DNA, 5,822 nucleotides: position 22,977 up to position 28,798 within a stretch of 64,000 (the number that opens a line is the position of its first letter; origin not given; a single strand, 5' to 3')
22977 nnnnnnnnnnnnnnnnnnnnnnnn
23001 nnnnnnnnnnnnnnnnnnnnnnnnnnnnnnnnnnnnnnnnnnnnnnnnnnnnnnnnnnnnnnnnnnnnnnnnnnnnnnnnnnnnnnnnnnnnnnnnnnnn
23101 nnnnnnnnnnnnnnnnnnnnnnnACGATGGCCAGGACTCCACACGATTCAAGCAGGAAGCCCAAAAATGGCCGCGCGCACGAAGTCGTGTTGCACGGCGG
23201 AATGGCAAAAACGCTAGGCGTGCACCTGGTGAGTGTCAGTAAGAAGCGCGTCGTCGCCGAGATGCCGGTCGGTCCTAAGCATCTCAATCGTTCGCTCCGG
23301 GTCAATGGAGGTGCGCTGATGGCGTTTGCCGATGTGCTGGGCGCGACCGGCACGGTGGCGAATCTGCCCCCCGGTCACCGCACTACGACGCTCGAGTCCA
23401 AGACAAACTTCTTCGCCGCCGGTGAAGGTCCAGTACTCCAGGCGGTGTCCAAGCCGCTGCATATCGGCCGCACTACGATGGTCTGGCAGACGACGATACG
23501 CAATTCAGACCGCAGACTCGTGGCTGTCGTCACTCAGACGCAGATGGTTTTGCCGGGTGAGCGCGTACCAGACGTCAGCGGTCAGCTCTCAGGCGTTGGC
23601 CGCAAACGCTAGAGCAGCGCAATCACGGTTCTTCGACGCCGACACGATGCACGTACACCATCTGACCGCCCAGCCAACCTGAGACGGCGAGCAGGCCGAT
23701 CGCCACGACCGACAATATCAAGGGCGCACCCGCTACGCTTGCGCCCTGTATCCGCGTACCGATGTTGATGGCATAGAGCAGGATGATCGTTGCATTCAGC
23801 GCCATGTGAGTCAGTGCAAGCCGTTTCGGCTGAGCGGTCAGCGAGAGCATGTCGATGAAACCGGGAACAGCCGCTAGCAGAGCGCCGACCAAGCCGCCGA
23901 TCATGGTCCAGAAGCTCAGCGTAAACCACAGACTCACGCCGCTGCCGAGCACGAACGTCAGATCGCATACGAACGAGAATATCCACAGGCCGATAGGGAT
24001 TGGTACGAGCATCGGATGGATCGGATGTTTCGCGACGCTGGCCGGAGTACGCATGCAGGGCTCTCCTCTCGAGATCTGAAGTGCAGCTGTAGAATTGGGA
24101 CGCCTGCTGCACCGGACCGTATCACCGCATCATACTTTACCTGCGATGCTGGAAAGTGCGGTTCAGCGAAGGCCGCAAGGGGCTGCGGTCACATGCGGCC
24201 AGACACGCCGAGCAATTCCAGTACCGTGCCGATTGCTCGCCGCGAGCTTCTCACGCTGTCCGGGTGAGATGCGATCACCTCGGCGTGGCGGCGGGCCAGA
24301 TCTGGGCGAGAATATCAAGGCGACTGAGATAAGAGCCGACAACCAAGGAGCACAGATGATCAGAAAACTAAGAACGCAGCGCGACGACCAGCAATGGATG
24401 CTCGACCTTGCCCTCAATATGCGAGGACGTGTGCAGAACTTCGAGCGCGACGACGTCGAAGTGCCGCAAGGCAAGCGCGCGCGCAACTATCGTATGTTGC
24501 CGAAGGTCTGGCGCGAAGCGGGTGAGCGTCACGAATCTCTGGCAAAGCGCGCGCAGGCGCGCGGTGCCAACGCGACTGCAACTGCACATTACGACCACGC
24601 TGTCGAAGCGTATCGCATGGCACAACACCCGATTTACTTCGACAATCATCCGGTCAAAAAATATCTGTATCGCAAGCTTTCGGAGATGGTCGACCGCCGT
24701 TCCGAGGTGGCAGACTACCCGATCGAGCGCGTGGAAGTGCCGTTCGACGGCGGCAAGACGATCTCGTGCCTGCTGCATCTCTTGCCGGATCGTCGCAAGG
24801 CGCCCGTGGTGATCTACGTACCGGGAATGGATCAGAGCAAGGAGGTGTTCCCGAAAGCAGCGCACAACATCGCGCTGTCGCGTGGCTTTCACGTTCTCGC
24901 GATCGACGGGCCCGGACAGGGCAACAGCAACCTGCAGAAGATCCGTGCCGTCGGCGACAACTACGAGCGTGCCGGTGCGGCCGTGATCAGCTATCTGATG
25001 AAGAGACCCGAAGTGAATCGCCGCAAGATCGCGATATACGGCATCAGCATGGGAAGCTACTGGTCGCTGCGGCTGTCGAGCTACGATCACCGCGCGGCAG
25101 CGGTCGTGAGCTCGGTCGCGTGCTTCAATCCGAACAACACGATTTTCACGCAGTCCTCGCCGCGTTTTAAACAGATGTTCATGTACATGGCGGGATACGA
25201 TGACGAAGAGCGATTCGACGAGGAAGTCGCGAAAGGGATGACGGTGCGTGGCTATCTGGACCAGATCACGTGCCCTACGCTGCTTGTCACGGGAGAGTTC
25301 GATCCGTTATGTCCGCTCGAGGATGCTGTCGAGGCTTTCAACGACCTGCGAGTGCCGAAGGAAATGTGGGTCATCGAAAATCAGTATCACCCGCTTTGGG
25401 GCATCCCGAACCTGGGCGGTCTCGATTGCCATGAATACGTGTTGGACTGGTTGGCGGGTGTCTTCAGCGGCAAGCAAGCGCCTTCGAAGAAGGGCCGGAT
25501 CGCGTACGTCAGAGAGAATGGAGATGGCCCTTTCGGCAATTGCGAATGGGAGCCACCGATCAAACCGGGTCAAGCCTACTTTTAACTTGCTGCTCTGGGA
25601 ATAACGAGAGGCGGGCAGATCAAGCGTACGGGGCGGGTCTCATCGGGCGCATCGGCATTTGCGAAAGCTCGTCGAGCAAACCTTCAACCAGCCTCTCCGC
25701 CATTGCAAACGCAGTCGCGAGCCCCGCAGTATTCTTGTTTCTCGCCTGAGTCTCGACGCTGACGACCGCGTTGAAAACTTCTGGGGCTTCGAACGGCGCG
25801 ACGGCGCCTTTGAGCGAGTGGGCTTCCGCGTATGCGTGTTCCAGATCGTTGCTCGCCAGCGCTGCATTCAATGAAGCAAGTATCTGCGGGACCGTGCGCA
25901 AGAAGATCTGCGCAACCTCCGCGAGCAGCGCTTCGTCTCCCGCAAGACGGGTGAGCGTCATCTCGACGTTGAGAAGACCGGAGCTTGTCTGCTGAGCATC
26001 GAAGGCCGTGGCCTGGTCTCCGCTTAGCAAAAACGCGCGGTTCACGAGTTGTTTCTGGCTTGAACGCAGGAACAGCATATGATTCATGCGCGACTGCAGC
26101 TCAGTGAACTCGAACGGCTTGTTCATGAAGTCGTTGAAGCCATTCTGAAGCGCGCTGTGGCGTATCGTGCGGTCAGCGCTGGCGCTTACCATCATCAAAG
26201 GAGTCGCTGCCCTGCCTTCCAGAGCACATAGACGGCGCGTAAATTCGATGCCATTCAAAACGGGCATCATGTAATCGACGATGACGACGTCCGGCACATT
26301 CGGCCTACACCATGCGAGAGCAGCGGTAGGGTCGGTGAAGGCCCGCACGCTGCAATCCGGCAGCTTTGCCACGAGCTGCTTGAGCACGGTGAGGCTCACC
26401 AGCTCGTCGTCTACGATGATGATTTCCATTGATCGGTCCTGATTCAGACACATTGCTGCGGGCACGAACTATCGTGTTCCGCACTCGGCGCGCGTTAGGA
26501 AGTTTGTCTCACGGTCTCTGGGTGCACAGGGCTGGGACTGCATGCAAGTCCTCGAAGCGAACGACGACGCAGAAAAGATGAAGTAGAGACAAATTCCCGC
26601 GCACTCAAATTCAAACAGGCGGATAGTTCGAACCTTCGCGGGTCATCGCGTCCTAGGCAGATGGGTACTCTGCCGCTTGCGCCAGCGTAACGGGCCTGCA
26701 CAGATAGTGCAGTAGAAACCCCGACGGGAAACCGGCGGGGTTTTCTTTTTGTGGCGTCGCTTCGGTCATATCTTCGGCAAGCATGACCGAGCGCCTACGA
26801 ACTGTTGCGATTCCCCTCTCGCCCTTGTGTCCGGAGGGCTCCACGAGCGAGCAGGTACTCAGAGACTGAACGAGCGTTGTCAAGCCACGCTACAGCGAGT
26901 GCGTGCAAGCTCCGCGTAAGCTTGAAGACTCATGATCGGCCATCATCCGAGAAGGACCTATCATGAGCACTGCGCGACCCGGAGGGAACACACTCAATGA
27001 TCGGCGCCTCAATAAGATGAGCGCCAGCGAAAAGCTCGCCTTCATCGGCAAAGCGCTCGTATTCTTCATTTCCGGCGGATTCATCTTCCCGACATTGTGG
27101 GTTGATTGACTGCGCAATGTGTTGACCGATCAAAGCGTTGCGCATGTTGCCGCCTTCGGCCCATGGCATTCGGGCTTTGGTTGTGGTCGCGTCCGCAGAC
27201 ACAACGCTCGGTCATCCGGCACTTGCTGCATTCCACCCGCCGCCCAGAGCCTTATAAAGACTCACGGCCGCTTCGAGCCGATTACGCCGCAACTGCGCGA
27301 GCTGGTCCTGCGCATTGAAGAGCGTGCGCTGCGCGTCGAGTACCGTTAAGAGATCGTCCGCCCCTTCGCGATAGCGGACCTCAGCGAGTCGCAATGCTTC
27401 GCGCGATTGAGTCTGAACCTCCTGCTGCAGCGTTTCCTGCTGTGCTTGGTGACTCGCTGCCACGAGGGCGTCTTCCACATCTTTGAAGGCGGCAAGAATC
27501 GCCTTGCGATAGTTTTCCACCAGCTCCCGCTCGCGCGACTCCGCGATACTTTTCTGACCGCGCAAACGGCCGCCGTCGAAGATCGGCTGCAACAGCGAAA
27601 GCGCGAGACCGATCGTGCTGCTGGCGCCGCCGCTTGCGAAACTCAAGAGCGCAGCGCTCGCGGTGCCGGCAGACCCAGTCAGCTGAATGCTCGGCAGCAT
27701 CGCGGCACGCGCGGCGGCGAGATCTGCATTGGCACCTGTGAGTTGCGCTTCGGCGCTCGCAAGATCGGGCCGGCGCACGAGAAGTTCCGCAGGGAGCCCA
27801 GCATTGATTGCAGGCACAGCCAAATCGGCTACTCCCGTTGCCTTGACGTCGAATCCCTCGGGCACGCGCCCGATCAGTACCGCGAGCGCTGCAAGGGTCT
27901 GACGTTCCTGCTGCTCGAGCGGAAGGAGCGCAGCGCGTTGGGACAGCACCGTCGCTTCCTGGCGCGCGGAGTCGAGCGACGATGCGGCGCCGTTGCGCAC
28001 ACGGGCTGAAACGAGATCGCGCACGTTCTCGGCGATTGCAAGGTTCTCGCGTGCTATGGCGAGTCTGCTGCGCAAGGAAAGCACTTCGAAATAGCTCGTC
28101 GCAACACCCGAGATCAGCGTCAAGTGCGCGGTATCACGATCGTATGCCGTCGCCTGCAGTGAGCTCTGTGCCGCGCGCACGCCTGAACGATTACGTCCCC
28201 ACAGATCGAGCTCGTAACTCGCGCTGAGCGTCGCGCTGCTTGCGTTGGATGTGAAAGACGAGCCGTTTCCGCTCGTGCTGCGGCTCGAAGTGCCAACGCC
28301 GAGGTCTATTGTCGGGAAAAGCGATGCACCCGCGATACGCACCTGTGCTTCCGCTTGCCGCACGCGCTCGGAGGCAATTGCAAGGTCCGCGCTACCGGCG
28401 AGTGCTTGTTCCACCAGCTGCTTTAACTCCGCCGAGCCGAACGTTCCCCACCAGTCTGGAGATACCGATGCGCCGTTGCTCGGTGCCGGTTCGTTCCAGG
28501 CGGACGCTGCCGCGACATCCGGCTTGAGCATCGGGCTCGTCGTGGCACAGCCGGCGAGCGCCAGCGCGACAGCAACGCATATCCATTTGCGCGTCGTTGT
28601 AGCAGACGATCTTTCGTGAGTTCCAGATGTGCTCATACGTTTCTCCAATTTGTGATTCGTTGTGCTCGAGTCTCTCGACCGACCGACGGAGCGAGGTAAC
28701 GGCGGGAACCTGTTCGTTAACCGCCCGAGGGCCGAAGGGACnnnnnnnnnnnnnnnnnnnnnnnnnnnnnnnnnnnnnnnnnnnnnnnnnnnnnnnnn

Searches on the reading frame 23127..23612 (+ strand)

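Call 68: search_protein_families(library=pfam, proteins=[window:23127-23612:+], max_evalue=0.000001)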
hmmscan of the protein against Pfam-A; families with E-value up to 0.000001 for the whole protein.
window:23127-23612:+ (161 aa): 1 family
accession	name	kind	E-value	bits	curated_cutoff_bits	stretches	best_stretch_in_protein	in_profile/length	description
PF03061.28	4HBT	-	2.1e-11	44.4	20.6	1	59-133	4-79/79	Thioesterase superfamily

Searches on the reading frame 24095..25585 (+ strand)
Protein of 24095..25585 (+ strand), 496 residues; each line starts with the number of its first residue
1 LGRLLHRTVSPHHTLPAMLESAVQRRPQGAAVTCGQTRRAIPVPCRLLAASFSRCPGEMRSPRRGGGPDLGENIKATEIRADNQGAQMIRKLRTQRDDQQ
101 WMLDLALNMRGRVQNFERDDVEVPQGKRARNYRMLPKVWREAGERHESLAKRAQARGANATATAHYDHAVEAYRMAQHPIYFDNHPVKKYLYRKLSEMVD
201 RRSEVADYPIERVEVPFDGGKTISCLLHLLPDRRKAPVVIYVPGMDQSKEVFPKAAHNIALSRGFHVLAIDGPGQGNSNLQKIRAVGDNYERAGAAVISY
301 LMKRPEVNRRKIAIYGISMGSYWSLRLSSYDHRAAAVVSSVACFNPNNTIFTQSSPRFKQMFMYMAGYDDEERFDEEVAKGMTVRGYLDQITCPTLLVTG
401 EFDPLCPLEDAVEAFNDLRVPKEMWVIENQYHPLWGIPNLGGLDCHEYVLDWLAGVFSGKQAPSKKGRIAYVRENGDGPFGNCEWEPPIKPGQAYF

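Call 69: search_protein_families(library=pfam, proteins=[window:24095-25585:+], max_evalue=0.000001)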
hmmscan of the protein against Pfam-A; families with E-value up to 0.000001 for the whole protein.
window:24095-25585:+ (496 aa): 5 families
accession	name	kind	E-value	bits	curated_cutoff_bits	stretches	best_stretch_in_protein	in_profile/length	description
PF12146.15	Hydrolase_4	-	9.8e-13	48.4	27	1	237-350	5-117/239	Serine aminopeptidase, S33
PF00561.26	Abhydrolase_1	-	2.8e-11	44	25.8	1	237-369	1-128/245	alpha/beta hydrolase fold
PF06500.17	FrsA-like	-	1.1e-10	41.4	22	1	150-410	109-373/414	Esterase FrsA-like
PF00326.27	Peptidase_S9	-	3.1e-10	40.3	22.6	1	261-455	11-208/213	Prolyl oligopeptidase family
PF02129.25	Peptidase_S15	-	2.2e-08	34.6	23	0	250-360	46-147/262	X-Pro dipeptidyl-peptidase (S15 family)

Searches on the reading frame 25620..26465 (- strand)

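Call 69: search_protein_families(library=pfam, proteins=[window:25620-26465:-], max_evalue=0.000001)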
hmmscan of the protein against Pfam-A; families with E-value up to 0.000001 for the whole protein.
window:25620-26465:- (281 aa): 2 families
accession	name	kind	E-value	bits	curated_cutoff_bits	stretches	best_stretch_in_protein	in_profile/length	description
PF00072.30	Response_reg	-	4.1e-23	82.1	30.2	1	15-127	1-110/111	Response regulator receiver domain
PF01627.28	Hpt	-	5.3e-11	43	24.6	1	183-268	1-82/84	Hpt domain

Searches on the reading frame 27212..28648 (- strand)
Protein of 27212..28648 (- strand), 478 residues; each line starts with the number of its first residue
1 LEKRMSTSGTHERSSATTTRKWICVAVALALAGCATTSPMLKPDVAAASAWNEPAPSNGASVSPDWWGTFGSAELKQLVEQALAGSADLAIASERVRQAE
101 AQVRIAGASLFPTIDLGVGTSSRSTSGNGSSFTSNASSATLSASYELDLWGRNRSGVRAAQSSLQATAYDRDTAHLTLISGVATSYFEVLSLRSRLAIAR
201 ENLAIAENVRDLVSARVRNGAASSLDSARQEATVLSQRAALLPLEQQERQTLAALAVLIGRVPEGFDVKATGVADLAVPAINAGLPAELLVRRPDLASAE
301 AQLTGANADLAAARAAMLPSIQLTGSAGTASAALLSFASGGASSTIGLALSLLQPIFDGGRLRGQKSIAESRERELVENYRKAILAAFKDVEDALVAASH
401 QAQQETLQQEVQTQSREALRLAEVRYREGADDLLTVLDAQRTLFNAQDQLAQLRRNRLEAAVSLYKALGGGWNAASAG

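Call 69: search_protein_families(library=pfam, proteins=[window:27212-28648:-], max_evalue=0.000001)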
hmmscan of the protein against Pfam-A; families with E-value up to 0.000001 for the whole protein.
window:27212-28648:- (478 aa): 1 family
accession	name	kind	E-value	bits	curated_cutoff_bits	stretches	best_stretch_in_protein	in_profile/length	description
PF02321.23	OEP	-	5.7e-58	196.2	22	2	75-260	1-187/187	Outer membrane efflux protein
